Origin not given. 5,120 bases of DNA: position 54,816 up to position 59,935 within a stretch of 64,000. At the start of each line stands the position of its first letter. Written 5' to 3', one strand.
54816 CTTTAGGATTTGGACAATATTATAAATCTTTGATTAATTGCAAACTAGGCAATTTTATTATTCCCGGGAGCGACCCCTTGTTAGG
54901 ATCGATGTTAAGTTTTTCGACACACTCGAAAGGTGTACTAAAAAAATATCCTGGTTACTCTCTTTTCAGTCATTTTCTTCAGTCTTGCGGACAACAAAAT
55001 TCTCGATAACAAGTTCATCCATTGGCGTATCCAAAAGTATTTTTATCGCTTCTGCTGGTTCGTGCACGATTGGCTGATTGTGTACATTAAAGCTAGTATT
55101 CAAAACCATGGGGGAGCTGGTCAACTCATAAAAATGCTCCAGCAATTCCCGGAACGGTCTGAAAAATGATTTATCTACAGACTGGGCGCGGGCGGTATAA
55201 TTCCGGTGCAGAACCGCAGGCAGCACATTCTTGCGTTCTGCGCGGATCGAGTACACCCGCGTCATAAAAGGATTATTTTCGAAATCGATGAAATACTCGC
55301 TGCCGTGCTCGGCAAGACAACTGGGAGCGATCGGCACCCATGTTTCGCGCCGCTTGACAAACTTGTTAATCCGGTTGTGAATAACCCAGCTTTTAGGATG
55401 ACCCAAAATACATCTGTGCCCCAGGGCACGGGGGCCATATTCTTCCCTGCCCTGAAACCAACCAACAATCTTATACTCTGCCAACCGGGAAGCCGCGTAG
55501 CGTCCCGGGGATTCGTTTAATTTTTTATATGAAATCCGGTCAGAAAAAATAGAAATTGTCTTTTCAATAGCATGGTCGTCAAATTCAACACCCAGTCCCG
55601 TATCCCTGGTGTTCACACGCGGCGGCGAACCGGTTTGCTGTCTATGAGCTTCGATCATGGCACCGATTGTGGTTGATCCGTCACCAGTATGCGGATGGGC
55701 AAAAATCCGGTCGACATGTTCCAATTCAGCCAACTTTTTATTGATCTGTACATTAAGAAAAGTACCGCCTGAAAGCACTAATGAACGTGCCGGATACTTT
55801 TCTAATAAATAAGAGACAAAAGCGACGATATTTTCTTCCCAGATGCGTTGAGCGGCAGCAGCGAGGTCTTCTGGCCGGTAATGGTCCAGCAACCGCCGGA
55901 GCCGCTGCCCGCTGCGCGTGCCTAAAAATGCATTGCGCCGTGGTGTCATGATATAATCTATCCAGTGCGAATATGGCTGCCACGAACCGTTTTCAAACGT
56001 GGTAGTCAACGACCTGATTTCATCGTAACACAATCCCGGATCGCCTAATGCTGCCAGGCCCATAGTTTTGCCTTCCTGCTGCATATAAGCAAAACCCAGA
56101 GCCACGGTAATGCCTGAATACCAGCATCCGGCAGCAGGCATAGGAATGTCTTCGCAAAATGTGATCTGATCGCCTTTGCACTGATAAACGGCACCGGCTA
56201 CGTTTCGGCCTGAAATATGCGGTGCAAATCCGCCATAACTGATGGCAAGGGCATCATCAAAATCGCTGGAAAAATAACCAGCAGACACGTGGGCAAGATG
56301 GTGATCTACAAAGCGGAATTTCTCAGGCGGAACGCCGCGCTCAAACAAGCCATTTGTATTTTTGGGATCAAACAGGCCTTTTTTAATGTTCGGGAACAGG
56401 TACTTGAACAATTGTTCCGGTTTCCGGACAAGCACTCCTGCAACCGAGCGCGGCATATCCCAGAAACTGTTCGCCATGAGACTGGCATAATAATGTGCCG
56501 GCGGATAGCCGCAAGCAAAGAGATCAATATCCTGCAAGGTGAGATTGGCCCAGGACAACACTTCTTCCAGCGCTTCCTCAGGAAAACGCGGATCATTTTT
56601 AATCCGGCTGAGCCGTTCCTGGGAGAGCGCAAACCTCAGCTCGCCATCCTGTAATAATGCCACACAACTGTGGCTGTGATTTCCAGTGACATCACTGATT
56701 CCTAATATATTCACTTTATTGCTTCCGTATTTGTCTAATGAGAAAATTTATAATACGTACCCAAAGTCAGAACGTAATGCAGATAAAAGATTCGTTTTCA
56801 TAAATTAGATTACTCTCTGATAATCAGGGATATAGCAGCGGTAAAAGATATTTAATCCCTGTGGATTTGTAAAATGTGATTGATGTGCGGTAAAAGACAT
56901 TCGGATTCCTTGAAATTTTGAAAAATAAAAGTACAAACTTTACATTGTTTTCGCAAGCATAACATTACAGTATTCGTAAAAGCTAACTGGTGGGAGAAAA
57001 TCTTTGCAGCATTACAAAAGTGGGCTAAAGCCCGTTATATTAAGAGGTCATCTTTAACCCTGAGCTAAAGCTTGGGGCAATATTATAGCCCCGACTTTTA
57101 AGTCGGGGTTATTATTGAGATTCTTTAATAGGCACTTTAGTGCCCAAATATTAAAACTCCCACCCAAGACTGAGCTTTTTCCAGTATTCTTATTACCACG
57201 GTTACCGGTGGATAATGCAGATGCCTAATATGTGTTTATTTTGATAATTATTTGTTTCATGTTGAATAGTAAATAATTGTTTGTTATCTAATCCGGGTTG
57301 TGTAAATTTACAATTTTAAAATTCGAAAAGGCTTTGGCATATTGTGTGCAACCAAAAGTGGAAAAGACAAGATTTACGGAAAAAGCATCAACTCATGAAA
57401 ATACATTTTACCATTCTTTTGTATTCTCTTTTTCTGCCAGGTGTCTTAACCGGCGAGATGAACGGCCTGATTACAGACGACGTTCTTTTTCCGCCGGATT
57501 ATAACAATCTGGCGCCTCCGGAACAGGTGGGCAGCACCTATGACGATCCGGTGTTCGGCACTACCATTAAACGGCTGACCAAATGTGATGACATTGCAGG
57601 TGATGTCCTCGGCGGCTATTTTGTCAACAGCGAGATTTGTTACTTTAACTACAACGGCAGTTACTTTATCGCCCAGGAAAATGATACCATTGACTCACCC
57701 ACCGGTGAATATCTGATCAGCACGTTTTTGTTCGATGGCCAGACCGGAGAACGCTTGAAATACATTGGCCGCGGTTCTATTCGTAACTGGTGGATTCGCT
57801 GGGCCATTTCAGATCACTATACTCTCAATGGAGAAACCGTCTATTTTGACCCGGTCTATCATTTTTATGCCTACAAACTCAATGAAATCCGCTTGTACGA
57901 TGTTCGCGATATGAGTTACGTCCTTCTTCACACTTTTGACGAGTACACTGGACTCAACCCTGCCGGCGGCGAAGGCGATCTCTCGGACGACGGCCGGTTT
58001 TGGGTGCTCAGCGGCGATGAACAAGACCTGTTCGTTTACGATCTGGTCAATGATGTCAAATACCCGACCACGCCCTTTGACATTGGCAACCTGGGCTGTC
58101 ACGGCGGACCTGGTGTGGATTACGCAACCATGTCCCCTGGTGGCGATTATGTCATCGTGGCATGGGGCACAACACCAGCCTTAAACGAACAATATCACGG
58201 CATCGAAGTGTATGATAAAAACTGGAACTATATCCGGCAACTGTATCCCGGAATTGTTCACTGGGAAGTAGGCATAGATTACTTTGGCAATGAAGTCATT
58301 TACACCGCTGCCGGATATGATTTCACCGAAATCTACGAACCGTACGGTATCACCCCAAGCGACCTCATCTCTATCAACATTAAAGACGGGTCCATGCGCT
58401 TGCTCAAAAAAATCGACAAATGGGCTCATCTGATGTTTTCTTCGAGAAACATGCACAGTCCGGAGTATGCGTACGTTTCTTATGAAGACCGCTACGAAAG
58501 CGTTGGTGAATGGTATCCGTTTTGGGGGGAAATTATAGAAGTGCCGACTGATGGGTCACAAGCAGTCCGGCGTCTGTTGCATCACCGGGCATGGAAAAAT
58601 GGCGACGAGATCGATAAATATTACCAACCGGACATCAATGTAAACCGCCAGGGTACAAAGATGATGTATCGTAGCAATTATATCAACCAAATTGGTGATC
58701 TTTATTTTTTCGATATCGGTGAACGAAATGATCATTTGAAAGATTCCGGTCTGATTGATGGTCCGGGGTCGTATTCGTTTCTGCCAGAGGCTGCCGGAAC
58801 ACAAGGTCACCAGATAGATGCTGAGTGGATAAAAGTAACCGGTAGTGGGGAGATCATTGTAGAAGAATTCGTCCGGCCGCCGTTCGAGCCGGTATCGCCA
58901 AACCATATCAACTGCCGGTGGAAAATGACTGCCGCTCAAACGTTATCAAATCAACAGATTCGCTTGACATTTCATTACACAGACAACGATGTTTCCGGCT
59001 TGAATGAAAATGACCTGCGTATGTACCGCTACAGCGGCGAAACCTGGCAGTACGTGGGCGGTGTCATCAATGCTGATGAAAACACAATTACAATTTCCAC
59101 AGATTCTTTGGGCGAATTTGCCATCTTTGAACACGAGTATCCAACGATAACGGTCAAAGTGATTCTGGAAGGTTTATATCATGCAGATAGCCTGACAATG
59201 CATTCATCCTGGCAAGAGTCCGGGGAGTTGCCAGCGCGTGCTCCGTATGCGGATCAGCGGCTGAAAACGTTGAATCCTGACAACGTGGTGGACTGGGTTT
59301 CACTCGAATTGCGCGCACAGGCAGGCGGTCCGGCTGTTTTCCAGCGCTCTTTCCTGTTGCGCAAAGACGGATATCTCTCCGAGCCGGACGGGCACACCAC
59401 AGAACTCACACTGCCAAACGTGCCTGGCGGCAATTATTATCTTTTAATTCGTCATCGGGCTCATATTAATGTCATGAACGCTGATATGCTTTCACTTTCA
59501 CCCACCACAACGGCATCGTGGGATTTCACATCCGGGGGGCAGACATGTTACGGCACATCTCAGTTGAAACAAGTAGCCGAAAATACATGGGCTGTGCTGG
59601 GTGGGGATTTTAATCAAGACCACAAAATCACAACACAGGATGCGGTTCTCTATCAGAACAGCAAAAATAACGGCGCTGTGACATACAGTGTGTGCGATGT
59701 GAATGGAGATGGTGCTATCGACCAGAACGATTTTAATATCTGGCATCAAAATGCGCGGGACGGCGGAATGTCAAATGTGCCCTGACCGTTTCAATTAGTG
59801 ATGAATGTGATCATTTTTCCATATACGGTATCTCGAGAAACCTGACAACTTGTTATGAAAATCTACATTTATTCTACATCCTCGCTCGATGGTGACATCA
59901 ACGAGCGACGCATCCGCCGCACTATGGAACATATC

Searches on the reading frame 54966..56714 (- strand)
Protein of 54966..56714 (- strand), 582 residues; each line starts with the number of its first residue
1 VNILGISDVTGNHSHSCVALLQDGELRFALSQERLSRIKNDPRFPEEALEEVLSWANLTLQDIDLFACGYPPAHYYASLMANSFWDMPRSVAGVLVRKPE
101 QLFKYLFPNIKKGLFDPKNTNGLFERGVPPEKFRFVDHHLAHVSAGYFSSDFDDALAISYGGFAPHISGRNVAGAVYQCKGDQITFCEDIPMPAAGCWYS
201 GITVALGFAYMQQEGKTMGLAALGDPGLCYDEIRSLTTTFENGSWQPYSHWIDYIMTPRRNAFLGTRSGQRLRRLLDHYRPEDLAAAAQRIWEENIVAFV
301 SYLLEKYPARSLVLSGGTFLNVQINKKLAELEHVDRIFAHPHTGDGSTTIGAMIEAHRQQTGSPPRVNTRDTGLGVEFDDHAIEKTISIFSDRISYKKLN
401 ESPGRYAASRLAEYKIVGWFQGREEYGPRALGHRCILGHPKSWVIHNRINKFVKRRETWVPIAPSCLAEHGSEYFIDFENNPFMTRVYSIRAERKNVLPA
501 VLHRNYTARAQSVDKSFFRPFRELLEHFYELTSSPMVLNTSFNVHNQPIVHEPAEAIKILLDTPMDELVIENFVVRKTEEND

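Call 7: search_protein_families(library=pfam, proteins=[window:54966-56714:-])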
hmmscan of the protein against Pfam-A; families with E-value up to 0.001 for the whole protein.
window:54966-56714:- (582 aa): 2 families
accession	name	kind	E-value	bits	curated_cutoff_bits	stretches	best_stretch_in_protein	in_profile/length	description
PF16861.10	Carbam_trans_C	-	5.3e-57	192.5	27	1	408-577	1-170/170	Carbamoyltransferase C-terminus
PF02543.21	Carbam_trans_N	-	3.7e-26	92.8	24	1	3-353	2-345/346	Carbamoyltransferase N-terminus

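Call 49: find_encoding_contigs(protein=window:54966-56714:-, flank=3000, max_places=10)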
Protein window:54966-56714:- (582 aa): 1 contig read that carries it; 1 place shown.
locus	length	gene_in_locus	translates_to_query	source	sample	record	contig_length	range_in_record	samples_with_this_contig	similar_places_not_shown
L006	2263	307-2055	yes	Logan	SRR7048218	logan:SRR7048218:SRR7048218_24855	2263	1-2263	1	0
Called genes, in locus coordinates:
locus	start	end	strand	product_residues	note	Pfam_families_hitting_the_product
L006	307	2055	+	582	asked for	PF02543:Carbam_trans_N, PF16861:Carbam_trans_C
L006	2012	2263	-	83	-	?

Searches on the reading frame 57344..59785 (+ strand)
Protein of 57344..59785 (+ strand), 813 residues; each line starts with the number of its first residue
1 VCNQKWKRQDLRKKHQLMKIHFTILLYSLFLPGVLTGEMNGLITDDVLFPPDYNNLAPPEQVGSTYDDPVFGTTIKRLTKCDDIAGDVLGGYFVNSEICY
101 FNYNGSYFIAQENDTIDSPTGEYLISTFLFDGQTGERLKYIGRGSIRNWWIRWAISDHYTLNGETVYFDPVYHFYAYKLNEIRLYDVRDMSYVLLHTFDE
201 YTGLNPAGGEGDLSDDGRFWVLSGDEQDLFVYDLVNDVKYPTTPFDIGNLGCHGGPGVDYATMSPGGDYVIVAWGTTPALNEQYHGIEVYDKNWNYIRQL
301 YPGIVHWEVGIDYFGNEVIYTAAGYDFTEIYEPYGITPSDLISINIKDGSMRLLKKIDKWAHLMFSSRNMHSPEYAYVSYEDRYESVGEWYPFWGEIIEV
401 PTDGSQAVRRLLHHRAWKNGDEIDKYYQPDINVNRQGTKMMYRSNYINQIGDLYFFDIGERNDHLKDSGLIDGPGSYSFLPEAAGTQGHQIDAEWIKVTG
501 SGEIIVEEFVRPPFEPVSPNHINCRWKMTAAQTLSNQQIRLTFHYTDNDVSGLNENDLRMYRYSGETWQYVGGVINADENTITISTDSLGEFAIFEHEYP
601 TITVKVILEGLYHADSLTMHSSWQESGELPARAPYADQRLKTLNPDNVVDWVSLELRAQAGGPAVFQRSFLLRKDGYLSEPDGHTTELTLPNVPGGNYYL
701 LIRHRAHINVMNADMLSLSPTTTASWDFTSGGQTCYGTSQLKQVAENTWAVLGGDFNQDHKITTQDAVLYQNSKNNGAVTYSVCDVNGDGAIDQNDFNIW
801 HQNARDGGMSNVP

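Call 7: search_protein_families(library=pfam, proteins=[window:57344-59785:+])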
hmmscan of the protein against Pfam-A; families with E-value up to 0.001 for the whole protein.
window:57344-59785:+ (813 aa): 1 family
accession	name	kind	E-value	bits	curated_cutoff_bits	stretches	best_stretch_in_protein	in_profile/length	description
PF00404.24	Dockerin_1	-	2.5e-05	24.8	22.9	1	754-799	2-51/57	Dockerin type I domain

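Call 19: list_cluster_members(proteins=[P0001, window:57395-59785:+, window:39165-40025:+, window:44599-45507:-, window:45568-46839:-])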
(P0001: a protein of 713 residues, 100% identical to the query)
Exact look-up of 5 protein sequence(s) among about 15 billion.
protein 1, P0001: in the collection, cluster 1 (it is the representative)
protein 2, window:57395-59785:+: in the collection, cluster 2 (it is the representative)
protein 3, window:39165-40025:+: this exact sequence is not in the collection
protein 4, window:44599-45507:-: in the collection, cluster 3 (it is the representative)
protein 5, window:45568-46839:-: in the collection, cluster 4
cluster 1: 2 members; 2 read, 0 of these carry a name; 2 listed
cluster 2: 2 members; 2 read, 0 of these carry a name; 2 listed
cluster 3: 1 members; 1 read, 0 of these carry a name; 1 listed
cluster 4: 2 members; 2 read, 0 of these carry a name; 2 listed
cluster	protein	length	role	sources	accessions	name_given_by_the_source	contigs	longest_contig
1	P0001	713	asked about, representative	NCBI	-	-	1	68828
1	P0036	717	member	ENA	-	-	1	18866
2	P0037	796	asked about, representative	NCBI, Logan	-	-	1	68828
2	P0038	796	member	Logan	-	-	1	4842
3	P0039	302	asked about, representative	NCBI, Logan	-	-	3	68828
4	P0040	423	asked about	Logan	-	-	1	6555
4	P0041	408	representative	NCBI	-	-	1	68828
